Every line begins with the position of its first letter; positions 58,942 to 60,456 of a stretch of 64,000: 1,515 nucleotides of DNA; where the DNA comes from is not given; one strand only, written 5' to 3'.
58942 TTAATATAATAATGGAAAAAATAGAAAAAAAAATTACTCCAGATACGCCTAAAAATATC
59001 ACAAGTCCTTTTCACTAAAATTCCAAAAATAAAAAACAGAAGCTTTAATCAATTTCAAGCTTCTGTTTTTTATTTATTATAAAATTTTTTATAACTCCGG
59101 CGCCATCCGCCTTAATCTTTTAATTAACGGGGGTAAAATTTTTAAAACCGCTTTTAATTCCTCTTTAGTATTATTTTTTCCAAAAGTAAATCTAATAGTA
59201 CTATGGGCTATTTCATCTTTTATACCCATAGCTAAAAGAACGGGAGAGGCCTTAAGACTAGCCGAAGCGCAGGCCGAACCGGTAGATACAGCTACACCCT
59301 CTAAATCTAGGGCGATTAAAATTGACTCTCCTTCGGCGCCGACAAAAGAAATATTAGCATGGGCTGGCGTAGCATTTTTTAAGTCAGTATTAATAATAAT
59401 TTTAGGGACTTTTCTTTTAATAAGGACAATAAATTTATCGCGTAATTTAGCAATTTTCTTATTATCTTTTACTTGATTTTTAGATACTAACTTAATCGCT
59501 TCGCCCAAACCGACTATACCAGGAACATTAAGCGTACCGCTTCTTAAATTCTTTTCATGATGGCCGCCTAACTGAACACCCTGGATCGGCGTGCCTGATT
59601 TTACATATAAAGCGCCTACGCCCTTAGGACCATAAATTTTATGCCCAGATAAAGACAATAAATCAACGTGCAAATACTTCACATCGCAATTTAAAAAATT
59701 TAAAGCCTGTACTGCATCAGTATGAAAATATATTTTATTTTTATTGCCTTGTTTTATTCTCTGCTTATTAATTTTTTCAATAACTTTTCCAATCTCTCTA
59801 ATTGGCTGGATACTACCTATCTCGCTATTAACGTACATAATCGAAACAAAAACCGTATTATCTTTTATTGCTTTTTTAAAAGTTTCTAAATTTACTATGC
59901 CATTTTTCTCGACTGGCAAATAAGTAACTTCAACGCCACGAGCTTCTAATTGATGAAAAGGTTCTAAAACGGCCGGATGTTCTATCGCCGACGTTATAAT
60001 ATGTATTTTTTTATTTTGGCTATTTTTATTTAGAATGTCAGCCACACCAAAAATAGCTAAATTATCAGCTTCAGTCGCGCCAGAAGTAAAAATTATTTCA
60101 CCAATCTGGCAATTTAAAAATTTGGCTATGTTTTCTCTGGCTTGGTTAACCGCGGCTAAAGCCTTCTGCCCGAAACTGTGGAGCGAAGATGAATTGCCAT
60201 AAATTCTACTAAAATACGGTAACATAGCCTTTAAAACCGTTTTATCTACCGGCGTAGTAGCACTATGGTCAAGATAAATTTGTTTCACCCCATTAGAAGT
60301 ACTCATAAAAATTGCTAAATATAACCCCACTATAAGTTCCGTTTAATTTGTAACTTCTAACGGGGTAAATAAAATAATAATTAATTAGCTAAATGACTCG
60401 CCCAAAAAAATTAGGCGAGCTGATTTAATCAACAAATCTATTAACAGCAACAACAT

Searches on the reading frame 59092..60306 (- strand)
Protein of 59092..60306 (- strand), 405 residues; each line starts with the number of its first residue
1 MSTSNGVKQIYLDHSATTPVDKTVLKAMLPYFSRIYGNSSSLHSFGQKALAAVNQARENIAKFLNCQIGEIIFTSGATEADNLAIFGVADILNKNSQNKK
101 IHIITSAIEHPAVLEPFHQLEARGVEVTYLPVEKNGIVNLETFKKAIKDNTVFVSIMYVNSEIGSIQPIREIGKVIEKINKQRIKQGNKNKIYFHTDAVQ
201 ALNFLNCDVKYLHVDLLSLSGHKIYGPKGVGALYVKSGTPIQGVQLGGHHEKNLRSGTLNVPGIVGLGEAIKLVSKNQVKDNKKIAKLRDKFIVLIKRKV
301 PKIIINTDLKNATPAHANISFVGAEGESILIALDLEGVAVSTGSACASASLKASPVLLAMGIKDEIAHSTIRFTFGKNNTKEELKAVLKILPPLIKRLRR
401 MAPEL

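Call 52: search_protein_families(library=ncbifam, proteins=[window:59092-60306:-], max_evalue=0.00001)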
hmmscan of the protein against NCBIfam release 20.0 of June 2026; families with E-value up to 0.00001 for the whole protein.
window:59092-60306:- (405 aa): 17 families
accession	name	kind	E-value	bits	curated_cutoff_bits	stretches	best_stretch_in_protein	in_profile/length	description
TIGR03402.1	FeS_nifS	equivalog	1.6e-139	464.9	530.75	1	10-403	1-378/379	cysteine desulfurase NifS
NF010611.0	PRK14012.1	equivalog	1.2e-125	419.6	548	1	9-403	6-387/406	IscS subfamily cysteine desulfurase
TIGR02006.1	IscS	equivalog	4.6e-125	417.8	643.2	1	9-403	4-383/402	IscS subfamily cysteine desulfurase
TIGR03235.1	DNA_S_dndA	equivalog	4e-111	371.7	480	1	11-374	1-352/353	cysteine desulfurase DndA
TIGR03403.1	nifS_epsilon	equivalog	3.8e-101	338.7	587.7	1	10-401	1-379/382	NifS family cysteine desulfurase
NF002806.0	PRK02948.1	subfamily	3.6e-90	302.7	304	1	10-398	2-375/381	IscS subfamily cysteine desulfurase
TIGR01979.1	sufS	subfamily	2.5e-48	164.9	475.1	1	4-391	14-395/403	SufS family cysteine desulfurase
TIGR01977.1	am_tr_V_EF2568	hypoth_equivalog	8.9e-47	159.9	377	1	10-391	1-373/376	cysteine desulfurase family protein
NF041166.1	f2_encap_cargo1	exception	9.6e-41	140.6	800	1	5-391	242-620/623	family 2A encapsulin nanocompartment cargo protein cysteine desulfurase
NF006791.0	PRK09295.1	equivalog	4.6e-31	108.3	661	1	5-349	20-367/406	cysteine desulfurase SufS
NF040779.1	Sec_lyase_SclA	exception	2.6e-28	99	525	1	10-392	1-374/378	selenocysteine lyase SclA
NF008126.0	PRK10874.1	equivalog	2.4e-25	89.5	607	1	8-389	19-390/401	cysteine desulfurase CsdA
TIGR03392.1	FeS_syn_CsdA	equivalog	1.3e-23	83.8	493.6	1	8-388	16-386/398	cysteine desulfurase CsdA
TIGR01976.1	am_tr_V_VC1184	hypoth_equivalog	4.8e-21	75.5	352.35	1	5-237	15-233/401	cysteine desulfurase-like protein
NF051467.1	peri_mod_PvdN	equivalog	2.2e-13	49.7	650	1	23-237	67-279/425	pyoverdine-tailoring periplasmic protein PvdN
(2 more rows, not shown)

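Call 55: find_homologous_proteins(query=window:59092-60306:-, max_evalue=1e-60)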
Query window:59092-60306:- (405 aa): 7990 proteins with E <= 1e-60 among 8000 candidates; the best 120 are listed.
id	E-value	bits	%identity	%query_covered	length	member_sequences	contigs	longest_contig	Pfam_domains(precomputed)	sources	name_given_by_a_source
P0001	3.5e-259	877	100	100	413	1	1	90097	PF00266.26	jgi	jgi:cysteine desulfurase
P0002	4.5e-255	863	100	99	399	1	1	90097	PF00266.26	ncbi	ncbi:MAG: cysteine desulfurase family protein [Patescibacteria group bacterium]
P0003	1.6e-242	822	93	99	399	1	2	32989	PF00266.26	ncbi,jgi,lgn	jgi:cysteine desulfurase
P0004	8.5e-230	780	88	100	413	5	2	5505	PF00266.26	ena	-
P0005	2.9e-222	755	86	98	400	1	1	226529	PF00266.26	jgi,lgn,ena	-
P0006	1.8e-221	753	86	98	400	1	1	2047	PF00266.26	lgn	-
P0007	4.6e-221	751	85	99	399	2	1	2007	PF00266.26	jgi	jgi:cysteine desulfurase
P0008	7.6e-220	747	85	98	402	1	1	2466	PF00266.26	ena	-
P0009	1.0e-214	731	83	98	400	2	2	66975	PF00266.26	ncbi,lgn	-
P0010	1.1e-214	730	81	100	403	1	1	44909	PF00266.26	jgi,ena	-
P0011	1.1e-213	727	83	98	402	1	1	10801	PF00266.26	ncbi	-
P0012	1.9e-213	726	81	98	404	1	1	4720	PF00266.26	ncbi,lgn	ncbi:MAG: cysteine desulfurase family protein [Candidatus Falkowbacteria bacterium]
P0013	5.2e-212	722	82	98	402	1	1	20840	PF00266.26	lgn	-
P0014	2.1e-211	720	81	99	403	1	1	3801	PF00266.26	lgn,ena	-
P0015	4.0e-211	719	80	98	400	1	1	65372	PF00266.26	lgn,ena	-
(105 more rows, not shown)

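Call 57: find_encoding_contigs(protein=P0003, flank=1500, max_places=3)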
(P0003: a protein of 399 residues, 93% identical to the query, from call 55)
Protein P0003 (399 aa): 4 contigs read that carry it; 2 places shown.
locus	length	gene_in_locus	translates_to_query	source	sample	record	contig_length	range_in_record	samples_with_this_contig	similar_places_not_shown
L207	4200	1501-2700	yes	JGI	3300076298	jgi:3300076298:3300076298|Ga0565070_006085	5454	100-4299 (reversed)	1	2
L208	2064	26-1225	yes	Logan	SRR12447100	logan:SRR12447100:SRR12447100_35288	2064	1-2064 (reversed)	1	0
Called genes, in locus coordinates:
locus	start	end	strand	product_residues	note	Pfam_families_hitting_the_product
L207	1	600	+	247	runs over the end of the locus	PF18884:TSP3_bac (weak), PF03734:YkuD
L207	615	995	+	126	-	PF01592:NifU_N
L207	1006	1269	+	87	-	PF01106:NifU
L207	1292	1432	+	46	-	-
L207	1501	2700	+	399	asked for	PF00266:Aminotran_5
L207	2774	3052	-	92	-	-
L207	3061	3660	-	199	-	-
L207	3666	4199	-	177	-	-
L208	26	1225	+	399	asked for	PF00266:Aminotran_5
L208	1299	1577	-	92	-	-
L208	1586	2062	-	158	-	?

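Call 58: find_encoding_contigs(protein=P0007, flank=1500, max_places=2)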
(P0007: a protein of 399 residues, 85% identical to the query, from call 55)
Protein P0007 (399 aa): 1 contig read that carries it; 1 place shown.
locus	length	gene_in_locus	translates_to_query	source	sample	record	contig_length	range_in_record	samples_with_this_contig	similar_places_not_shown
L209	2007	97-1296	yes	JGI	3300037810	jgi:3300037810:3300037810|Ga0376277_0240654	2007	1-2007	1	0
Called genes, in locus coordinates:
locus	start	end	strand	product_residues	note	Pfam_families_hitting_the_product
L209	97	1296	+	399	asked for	PF00266:Aminotran_5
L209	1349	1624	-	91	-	-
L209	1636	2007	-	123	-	?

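Call 62: find_encoding_contigs(protein=P0004, flank=1500, max_places=2)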
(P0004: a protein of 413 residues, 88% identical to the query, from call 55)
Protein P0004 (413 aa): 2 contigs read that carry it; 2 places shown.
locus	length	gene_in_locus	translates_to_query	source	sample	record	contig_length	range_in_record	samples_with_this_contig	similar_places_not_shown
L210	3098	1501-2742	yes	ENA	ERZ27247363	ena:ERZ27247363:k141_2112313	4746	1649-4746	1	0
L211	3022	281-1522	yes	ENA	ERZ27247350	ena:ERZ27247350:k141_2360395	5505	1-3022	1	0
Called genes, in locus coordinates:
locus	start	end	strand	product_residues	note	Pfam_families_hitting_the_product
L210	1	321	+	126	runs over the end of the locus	PF01592:NifU_N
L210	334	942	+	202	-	PF00753:Lactamase_B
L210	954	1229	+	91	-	PF01106:NifU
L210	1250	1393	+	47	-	-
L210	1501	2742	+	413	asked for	PF00266:Aminotran_5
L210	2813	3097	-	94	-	?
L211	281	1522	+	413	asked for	PF00266:Aminotran_5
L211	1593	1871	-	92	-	-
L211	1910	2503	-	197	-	-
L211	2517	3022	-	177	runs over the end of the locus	-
